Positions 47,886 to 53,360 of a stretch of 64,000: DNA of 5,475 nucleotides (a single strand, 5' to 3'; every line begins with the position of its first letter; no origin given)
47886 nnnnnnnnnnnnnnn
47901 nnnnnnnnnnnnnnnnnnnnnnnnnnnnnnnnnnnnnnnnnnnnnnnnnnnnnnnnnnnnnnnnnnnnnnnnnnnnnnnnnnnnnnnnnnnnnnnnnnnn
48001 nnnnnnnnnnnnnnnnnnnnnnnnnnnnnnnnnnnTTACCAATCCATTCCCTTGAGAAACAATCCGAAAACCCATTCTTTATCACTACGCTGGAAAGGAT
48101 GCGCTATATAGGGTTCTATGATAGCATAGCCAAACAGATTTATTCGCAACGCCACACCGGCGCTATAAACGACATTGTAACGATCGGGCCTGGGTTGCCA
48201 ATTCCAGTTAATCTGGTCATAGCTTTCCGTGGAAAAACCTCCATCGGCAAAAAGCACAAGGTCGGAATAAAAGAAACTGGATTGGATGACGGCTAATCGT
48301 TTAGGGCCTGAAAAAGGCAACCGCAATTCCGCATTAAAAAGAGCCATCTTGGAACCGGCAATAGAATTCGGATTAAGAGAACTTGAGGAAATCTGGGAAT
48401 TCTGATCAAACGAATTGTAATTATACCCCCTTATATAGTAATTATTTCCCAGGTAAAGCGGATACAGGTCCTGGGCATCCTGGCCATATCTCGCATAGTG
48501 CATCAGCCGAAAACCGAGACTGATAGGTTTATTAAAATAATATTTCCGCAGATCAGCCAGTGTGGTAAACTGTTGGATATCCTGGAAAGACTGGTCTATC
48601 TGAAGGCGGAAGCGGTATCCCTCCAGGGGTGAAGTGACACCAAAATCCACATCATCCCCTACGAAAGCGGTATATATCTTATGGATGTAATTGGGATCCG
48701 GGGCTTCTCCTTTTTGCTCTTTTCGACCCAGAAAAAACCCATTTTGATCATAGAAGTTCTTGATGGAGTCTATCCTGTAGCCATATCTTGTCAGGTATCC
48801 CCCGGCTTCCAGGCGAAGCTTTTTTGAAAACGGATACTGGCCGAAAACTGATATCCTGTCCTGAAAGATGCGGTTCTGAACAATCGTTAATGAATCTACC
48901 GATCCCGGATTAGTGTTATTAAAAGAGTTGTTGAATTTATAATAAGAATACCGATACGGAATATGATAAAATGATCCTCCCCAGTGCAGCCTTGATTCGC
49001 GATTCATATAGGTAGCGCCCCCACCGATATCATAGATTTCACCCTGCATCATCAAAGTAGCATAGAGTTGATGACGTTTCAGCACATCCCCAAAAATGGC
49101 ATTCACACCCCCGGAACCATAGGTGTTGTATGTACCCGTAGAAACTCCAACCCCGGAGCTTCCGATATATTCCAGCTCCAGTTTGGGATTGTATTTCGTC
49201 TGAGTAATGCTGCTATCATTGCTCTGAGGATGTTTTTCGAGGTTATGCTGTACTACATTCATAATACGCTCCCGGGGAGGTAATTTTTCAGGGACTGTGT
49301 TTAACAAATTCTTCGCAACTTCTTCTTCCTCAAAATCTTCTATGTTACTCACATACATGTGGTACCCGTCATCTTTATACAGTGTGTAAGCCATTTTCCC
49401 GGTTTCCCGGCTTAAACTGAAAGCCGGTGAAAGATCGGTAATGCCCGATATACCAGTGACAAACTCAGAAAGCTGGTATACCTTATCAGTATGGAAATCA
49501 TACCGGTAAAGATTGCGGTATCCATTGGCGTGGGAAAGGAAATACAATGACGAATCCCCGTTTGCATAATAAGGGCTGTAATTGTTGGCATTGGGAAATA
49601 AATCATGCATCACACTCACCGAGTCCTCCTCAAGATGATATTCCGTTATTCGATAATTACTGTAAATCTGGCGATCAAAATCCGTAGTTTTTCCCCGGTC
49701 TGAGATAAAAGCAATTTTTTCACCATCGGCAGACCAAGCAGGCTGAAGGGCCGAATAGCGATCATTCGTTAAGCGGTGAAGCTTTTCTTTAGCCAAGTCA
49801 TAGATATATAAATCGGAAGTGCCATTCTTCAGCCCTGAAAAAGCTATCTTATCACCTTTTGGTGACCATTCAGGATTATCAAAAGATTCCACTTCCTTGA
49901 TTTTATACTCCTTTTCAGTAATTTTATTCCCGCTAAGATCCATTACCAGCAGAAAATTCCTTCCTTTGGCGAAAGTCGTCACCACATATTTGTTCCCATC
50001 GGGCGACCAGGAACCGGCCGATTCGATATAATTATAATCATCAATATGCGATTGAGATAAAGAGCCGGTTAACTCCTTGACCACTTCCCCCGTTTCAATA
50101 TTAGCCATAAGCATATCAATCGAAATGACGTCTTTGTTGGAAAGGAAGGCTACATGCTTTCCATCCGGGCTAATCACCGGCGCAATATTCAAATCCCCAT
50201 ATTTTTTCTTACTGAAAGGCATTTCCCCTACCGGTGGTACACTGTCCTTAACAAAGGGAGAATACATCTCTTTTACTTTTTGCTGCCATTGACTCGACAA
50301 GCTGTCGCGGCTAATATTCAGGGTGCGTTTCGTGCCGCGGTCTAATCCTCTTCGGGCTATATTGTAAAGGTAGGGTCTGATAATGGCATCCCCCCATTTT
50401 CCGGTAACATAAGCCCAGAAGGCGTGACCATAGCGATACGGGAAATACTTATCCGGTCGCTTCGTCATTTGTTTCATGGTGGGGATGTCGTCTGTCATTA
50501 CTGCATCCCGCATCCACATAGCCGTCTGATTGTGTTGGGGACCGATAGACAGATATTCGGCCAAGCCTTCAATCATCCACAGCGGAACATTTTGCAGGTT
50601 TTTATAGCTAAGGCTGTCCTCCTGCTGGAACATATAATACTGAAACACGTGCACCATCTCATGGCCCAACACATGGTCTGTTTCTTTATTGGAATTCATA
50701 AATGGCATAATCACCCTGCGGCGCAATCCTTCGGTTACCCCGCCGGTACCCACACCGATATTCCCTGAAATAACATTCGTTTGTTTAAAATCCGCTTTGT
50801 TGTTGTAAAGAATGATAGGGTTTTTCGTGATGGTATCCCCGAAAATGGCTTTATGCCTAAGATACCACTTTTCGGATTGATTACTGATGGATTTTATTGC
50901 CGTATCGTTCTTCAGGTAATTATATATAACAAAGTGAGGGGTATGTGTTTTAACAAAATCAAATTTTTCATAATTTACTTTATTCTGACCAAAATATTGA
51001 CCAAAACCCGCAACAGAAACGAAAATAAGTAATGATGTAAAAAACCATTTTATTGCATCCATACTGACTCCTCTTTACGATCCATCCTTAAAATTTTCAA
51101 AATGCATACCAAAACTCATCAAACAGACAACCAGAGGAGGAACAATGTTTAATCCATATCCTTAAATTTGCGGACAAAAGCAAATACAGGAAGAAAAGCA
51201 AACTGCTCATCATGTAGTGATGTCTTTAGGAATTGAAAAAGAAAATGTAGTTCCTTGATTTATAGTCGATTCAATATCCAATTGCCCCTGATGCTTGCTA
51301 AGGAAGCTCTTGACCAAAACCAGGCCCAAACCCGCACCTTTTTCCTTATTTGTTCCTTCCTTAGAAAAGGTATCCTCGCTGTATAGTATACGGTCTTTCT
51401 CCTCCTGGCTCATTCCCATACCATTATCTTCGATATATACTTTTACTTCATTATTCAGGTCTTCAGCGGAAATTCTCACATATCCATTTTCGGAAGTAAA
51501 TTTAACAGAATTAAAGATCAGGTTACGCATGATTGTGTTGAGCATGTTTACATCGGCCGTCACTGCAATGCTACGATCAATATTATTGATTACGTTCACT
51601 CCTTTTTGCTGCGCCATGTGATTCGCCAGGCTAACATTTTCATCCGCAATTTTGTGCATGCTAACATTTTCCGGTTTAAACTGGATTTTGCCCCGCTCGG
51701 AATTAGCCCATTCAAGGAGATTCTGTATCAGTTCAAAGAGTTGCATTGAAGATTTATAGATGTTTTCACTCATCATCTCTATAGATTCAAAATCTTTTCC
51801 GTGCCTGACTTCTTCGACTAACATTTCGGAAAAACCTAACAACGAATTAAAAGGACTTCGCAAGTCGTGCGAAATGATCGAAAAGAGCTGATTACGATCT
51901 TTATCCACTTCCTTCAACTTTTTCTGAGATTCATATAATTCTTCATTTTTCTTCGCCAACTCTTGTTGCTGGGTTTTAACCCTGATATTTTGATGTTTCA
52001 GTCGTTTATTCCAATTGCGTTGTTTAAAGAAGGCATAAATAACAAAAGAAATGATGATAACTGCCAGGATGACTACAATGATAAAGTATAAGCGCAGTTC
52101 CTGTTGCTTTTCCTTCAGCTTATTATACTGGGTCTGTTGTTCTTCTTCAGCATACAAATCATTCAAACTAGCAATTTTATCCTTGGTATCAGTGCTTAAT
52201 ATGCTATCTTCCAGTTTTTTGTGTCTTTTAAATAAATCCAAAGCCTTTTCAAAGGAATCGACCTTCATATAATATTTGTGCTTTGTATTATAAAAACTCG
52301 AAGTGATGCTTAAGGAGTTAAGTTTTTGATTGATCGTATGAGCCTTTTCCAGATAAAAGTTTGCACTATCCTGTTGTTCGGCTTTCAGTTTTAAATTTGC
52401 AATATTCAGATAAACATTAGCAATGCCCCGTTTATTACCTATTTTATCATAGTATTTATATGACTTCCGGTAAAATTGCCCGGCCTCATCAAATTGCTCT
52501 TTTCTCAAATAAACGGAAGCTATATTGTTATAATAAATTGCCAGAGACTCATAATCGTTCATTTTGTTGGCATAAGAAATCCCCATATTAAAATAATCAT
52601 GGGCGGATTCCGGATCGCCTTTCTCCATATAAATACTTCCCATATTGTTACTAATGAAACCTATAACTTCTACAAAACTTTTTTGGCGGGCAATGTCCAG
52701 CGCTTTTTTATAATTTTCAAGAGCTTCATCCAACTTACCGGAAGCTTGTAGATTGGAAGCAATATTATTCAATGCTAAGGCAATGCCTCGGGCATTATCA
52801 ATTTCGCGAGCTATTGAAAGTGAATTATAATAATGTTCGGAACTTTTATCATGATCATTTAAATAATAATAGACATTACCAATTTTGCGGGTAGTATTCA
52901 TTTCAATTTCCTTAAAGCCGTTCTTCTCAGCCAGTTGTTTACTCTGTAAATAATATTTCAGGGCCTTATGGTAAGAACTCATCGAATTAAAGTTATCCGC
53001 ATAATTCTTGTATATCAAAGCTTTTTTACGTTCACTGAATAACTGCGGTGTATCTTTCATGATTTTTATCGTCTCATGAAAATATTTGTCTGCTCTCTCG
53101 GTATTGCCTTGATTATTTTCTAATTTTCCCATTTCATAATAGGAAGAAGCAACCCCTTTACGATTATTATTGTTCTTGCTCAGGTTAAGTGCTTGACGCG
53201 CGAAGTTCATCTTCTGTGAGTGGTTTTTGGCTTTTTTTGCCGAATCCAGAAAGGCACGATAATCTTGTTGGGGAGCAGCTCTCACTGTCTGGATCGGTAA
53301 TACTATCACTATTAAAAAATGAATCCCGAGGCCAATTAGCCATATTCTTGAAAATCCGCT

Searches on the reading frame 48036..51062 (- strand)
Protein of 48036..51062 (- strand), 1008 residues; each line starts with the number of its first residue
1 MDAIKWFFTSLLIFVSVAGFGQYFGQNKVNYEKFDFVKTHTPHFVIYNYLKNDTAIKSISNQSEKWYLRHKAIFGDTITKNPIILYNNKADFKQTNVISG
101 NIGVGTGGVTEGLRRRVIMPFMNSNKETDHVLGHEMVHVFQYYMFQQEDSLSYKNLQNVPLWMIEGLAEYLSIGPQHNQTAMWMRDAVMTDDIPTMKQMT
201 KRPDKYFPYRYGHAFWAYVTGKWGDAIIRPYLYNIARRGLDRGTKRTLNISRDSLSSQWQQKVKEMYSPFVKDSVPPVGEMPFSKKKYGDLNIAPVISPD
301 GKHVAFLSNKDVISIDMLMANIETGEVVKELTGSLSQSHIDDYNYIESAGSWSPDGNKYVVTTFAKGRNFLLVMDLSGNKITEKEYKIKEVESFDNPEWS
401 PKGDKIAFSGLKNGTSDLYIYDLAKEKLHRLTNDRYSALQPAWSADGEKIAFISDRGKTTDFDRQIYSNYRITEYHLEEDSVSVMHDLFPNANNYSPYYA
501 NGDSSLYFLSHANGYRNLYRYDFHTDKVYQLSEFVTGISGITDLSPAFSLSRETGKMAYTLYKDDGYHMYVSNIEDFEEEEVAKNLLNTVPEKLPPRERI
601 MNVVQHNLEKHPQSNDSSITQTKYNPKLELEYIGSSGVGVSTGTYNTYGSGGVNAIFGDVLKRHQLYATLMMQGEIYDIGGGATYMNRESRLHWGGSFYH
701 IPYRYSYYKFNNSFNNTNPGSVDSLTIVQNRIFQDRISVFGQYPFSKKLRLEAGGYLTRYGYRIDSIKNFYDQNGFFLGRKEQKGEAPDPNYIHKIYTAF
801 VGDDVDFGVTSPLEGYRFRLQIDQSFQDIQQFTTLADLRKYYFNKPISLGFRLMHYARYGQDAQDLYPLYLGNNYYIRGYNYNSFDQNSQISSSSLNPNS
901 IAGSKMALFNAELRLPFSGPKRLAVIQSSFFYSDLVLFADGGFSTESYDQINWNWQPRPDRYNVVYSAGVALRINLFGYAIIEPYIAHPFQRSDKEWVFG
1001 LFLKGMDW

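Call 85: search_protein_families(library=pfam, proteins=[window:48036-51062:-], max_evalue=0.00001)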
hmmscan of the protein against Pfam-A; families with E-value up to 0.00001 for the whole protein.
window:48036-51062:- (1008 aa): 2 families
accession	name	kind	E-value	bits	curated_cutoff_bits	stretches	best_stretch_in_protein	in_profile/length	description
PF07676.18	PD40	-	3.2e-17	62.4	20.9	0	430-467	3-37/38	WD40-like Beta Propeller Repeat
PF00930.27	DPPIV_N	-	9.6e-06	25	22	0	370-435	24-82/354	Dipeptidyl peptidase IV (DPP IV) N-terminal region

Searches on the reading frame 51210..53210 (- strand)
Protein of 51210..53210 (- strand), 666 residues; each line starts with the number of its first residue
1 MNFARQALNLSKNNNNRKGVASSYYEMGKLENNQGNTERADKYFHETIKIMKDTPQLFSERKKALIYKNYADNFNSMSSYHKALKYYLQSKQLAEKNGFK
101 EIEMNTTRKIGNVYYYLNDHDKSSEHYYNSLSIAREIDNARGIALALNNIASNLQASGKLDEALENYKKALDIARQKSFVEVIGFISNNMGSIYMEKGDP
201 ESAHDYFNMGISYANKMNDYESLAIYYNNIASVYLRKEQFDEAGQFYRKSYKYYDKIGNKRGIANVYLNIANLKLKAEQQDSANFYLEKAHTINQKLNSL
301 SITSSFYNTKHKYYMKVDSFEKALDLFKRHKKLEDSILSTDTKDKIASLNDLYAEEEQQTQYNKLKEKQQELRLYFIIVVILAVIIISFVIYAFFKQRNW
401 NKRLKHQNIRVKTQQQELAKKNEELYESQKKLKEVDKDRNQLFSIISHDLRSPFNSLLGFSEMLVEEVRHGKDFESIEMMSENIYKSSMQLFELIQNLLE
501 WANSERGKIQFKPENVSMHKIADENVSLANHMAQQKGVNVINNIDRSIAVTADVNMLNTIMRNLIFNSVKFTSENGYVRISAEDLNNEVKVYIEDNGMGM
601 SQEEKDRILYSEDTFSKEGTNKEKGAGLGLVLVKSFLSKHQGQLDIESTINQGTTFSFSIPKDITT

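Call 85: search_protein_families(library=pfam, proteins=[window:51210-53210:-], max_evalue=0.00001)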
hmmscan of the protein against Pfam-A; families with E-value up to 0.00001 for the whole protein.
window:51210-53210:- (666 aa): 9 families
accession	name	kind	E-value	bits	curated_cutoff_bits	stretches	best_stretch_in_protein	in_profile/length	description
PF13424.12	TPR_12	-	1.3e-41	141.1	30.1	4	105-176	4-77/77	Tetratricopeptide repeat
PF02518.31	HATPase_c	-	1.2e-20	74.4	26.4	1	553-663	2-110/111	Histidine kinase-, DNA gyrase B-, and HSP90-like ATPase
PF00515.34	TPR_1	-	2.1e-17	62.6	27.8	0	144-175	1-32/34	Tetratricopeptide repeat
PF13374.12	TPR_10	-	4.8e-17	61.8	27.5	0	144-176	2-34/42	Tetratricopeptide repeat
PF17874.7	TPR_MalT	-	1.5e-16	61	45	1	105-225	41-163/336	MalT-like TPR region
PF07719.23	TPR_2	-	9.8e-16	57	27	0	144-175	1-32/34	Tetratricopeptide repeat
PF13181.12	TPR_8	-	3.7e-14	52.1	25.7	0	226-253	3-30/34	Tetratricopeptide repeat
PF00512.31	HisKA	-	1e-10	42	26.9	1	439-506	2-65/66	His Kinase A (phospho-acceptor) domain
PF13176.12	TPR_7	-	1.4e-10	40.8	27.9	0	146-178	1-33/36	Tetratricopeptide repeat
